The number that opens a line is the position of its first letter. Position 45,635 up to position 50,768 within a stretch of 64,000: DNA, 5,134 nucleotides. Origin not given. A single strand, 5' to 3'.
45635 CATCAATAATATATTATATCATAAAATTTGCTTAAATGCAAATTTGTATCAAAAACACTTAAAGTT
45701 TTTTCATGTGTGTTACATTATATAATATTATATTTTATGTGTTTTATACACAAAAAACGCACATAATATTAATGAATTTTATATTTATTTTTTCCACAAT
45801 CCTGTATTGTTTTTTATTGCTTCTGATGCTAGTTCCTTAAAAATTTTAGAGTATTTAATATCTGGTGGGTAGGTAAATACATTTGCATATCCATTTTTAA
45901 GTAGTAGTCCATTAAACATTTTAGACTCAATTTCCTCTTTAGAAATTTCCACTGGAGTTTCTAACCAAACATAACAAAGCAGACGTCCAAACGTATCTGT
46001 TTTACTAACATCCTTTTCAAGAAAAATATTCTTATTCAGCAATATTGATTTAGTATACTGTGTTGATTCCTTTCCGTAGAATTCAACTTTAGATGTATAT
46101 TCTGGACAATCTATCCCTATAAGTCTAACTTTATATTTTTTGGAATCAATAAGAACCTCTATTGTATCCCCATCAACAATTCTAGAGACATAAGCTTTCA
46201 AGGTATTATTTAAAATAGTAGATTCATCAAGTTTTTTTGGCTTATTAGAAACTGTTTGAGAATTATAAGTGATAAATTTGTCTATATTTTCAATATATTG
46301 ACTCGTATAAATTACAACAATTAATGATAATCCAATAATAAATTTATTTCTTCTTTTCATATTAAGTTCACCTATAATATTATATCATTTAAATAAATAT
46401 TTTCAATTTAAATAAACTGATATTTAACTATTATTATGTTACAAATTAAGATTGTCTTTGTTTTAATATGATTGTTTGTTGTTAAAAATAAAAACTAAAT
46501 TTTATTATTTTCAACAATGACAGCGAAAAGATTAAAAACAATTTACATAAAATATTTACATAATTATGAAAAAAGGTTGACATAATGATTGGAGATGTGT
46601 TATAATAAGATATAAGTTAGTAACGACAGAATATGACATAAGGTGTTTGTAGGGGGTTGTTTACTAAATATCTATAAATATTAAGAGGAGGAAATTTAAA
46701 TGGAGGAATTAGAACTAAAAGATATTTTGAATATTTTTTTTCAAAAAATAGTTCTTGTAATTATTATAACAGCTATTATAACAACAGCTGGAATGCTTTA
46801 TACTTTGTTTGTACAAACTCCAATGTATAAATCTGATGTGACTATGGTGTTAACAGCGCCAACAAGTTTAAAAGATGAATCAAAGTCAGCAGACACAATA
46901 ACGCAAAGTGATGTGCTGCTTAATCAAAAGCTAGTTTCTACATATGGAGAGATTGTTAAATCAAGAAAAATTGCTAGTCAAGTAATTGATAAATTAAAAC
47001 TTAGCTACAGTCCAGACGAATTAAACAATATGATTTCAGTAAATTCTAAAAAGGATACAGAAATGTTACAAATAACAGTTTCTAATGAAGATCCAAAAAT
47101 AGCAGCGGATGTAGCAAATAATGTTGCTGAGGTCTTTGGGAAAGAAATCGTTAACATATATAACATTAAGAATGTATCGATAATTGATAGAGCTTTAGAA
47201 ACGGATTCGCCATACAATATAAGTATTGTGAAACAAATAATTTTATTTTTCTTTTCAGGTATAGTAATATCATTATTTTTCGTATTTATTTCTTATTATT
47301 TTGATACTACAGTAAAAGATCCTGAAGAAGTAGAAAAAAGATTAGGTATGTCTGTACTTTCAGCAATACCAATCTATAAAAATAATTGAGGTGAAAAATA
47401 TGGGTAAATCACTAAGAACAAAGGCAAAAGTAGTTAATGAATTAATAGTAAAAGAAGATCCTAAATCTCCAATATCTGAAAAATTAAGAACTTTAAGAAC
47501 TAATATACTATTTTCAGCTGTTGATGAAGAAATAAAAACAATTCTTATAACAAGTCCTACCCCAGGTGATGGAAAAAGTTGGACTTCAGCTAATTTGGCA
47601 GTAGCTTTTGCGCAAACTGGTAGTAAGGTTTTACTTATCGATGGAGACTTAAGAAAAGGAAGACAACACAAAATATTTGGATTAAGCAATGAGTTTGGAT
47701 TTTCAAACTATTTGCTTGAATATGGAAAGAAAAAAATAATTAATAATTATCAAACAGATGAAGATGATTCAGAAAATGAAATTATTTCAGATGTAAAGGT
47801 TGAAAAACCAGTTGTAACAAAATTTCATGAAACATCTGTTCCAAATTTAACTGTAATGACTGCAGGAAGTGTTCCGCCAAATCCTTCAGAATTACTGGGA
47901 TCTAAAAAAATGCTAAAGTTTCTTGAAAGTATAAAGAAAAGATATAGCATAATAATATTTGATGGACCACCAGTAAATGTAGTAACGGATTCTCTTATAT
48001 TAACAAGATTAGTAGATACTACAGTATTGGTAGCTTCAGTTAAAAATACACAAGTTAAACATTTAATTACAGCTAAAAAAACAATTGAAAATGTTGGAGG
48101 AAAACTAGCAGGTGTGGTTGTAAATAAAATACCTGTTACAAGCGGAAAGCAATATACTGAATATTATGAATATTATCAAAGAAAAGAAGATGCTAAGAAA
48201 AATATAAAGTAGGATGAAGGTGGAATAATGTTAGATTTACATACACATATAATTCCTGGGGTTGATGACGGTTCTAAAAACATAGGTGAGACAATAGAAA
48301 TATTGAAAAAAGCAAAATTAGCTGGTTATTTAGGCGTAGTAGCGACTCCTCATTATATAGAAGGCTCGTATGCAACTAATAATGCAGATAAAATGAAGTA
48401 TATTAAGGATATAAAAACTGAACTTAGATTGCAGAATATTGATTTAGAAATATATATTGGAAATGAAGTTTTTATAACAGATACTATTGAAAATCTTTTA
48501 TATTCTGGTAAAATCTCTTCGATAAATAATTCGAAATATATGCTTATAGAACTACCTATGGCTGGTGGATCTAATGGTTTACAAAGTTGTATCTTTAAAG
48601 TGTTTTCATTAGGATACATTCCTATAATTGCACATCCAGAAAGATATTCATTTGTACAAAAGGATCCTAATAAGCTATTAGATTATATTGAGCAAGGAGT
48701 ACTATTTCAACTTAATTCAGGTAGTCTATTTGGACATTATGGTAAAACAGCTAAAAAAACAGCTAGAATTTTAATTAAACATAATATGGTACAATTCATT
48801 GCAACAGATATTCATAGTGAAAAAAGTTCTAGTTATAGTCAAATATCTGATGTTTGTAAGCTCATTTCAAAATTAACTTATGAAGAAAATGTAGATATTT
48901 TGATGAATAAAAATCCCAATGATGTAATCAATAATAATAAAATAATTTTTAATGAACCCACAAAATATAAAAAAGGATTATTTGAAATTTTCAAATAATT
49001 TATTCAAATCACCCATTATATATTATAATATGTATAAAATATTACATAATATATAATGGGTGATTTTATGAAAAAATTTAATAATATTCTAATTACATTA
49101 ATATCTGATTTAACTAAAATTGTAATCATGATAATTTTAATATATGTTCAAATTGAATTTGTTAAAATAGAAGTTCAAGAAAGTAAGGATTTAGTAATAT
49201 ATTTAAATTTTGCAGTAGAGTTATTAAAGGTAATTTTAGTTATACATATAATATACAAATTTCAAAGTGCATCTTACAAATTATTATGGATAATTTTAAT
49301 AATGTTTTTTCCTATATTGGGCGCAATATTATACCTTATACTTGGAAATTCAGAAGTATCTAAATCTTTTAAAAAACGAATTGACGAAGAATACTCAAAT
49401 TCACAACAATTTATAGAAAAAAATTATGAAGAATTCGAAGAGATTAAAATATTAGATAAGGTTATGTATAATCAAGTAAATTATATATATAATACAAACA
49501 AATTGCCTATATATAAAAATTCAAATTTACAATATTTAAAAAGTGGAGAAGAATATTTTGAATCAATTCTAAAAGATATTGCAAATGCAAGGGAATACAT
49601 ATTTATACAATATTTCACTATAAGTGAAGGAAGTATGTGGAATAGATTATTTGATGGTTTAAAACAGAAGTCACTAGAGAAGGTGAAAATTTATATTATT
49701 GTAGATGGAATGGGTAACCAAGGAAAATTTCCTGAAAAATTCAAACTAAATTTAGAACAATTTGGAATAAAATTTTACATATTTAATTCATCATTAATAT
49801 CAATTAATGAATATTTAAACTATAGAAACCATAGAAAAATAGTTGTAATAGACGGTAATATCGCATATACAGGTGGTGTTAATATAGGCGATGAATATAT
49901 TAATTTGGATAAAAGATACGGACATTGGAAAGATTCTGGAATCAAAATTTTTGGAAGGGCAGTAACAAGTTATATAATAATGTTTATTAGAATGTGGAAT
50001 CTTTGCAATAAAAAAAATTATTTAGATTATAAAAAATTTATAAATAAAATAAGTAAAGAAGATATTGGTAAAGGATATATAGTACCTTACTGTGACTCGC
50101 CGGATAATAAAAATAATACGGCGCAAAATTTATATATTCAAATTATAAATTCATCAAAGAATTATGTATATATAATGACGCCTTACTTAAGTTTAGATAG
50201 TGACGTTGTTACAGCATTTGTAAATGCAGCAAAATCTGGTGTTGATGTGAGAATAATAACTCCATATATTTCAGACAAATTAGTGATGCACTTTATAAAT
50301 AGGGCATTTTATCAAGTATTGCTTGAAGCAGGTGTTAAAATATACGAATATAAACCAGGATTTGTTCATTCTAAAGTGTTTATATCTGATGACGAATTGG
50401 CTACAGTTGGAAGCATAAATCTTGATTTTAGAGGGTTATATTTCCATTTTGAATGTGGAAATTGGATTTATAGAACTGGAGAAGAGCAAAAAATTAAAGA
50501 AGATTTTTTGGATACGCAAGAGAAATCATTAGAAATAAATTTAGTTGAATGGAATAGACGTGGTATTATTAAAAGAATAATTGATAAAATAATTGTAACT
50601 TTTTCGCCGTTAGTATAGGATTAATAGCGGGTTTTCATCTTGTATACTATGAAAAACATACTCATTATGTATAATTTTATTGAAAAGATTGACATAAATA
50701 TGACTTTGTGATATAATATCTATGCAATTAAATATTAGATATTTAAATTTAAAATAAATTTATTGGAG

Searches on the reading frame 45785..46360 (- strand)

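Call 5: search_protein_families(library=pfam, proteins=[window:45785-46360:-], max_evalue=0.01)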
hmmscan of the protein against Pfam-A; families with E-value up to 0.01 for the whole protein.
window:45785-46360:- (191 aa): 1 family
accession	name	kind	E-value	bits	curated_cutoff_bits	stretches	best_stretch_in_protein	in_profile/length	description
PF00565.23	SNase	-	1.1e-18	68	21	1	77-190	1-106/107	Staphylococcal nuclease homologue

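Call 6: search_protein_families(library=ncbifam, proteins=[window:45785-46360:-], max_evalue=0.01)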
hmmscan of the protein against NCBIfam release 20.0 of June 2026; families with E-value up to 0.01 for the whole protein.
window:45785-46360:- (191 aa): 2 families
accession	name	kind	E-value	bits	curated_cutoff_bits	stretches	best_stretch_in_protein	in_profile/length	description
NF047694.1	TnucaseNucIStaph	equivalog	5.2e-32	110.7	250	1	7-190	7-175/175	thermonuclease NucI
NF047969.1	CaNuclEcnA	equivalog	4.8e-20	72.1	180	2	92-190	62-149/151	calcium-activated nuclease EcnA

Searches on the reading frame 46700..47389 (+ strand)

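Call 5: search_protein_families(library=pfam, proteins=[window:46700-47389:+], max_evalue=0.01)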
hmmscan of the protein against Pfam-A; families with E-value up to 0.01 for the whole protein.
window:46700-47389:+ (229 aa): 1 family
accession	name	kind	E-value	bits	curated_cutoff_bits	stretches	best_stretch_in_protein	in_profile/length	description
PF02706.20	Wzz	-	1.5e-14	54.5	25.5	1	2-99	1-91/91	Chain length determinant protein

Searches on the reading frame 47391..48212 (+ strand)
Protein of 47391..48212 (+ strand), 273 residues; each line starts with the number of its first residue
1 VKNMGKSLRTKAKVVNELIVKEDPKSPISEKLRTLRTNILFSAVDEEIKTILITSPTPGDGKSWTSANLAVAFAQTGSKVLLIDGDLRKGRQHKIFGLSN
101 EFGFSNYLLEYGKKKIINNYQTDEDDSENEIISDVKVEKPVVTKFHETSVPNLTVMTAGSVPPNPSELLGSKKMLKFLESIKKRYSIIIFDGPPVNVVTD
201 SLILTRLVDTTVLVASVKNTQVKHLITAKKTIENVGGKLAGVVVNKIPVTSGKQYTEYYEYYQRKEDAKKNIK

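Call 5: search_protein_families(library=pfam, proteins=[window:47391-48212:+], max_evalue=0.01)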
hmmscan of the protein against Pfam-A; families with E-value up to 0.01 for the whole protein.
window:47391-48212:+ (273 aa): 7 families
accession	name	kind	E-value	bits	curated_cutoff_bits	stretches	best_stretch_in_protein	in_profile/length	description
PF13614.12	AAA_31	-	8.2e-11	42.6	27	1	49-219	2-151/177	AAA domain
PF01656.29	CbiA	-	1.8e-10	41.3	25.4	1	51-263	1-100/125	CobQ/CobB/MinD/ParA nucleotide binding domain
PF10609.15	ParA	-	2.8e-06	27.4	27.1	1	49-101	4-56/246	NUBPL iron-transfer P-loop NTPase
PF02374.21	ArsA_ATPase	-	8.7e-05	22.3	24.3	1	58-238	10-178/305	Anion-transporting ATPase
PF13500.12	AAA_26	-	0.00022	21.6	27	0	202-250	122-170/198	AAA domain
PF09140.17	MipZ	-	0.0006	19.6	20.7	1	51-104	3-56/262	ATPase MipZ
PF00142.24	Fer4_NifH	-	0.0025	17.8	25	0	59-88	10-39/271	4Fe-4S iron sulfur cluster binding proteins, NifH/frxC family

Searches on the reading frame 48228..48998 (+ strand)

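Call 5: search_protein_families(library=pfam, proteins=[window:48228-48998:+], max_evalue=0.01)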
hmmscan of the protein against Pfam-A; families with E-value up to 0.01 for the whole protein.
window:48228-48998:+ (256 aa): 1 family
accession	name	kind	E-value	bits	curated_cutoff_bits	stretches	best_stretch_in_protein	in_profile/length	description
PF19567.5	CpsB_CapC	-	1.3e-56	192.1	27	1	2-234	2-233/234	Capsular polysaccharide synthesis, CpsB/CapC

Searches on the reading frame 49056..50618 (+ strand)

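Call 10: search_protein_families(library=pfam, proteins=[window:49056-50618:+], max_evalue=0.00001)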
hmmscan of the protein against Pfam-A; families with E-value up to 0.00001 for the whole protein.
window:49056-50618:+ (520 aa): 3 families
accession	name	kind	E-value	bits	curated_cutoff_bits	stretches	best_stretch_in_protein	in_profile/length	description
PF13091.12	PLDc_2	-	2.2e-39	134.7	27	2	360-484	1-128/132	PLD-like domain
PF00614.28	PLDc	-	4.5e-16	58.5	21.9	2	255-281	2-28/28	Phospholipase D Active site motif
PF13396.11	PLDc_N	-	3.6e-11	43.3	23.3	1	58-97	3-41/42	Phospholipase_D-nuclease N-terminal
